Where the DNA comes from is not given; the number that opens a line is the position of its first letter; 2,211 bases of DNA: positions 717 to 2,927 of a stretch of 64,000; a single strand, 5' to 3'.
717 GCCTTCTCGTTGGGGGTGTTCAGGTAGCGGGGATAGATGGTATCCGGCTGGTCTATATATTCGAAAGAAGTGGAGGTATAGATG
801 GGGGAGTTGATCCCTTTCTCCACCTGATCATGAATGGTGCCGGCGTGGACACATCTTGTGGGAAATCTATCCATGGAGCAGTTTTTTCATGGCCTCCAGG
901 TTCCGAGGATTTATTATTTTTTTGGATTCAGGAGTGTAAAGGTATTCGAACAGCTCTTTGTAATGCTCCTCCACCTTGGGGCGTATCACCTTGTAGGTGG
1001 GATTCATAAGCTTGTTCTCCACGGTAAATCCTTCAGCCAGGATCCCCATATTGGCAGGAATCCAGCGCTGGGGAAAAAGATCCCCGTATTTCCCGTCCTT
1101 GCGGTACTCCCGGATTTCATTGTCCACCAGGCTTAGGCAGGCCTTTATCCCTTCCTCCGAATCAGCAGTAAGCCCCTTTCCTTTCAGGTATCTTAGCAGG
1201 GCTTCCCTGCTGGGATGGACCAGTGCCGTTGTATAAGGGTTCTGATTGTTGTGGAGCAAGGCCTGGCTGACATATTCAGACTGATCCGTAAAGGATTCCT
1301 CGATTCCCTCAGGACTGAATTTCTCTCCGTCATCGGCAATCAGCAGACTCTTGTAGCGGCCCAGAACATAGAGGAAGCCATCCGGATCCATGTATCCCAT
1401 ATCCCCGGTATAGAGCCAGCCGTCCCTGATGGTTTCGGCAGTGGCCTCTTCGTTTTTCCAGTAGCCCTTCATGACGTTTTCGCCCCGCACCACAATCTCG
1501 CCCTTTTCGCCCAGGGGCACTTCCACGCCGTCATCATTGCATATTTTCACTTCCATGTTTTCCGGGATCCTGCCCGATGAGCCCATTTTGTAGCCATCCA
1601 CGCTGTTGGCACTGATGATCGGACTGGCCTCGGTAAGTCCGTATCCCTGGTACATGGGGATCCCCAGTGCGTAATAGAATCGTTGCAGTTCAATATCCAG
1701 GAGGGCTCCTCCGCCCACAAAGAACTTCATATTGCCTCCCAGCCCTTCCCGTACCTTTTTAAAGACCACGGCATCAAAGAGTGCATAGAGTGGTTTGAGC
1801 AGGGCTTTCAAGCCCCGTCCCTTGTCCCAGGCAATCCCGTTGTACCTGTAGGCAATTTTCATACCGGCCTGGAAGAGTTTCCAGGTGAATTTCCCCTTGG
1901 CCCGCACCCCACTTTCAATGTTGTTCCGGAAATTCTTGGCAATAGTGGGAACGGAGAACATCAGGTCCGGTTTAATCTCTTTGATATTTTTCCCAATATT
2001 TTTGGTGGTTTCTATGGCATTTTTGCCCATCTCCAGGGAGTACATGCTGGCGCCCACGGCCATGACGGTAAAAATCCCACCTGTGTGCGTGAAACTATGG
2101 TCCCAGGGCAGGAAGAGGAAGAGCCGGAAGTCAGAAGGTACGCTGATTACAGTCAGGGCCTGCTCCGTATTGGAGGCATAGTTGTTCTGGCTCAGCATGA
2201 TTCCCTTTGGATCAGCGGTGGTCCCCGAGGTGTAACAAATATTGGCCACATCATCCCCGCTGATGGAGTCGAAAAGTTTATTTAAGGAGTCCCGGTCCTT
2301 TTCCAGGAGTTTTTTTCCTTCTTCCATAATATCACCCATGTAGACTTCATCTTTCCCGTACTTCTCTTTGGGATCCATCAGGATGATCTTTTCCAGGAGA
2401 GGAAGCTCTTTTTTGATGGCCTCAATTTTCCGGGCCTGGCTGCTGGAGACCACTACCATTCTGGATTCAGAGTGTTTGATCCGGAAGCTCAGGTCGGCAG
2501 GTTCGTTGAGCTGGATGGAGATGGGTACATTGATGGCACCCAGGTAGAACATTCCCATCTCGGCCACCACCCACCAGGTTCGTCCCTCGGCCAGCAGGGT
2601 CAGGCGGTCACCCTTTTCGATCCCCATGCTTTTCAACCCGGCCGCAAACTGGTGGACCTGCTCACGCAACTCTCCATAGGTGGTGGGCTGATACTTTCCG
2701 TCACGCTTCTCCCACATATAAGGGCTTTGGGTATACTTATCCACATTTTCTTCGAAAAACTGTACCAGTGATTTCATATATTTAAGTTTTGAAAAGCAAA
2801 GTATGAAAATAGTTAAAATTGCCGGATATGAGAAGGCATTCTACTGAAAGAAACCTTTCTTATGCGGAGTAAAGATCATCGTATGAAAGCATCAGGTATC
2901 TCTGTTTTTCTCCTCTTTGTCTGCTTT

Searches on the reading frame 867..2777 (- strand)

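Call 76: search_protein_families(library=pfam, proteins=[window:867-2777:-], max_evalue=0.0001)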
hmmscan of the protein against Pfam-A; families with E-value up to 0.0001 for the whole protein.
window:867-2777:- (636 aa): 1 family
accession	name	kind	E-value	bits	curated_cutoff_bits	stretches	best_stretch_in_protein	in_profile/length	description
PF00501.34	AMP-binding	-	1.6e-72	244.9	29.9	1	8-440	1-384/384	AMP-binding enzyme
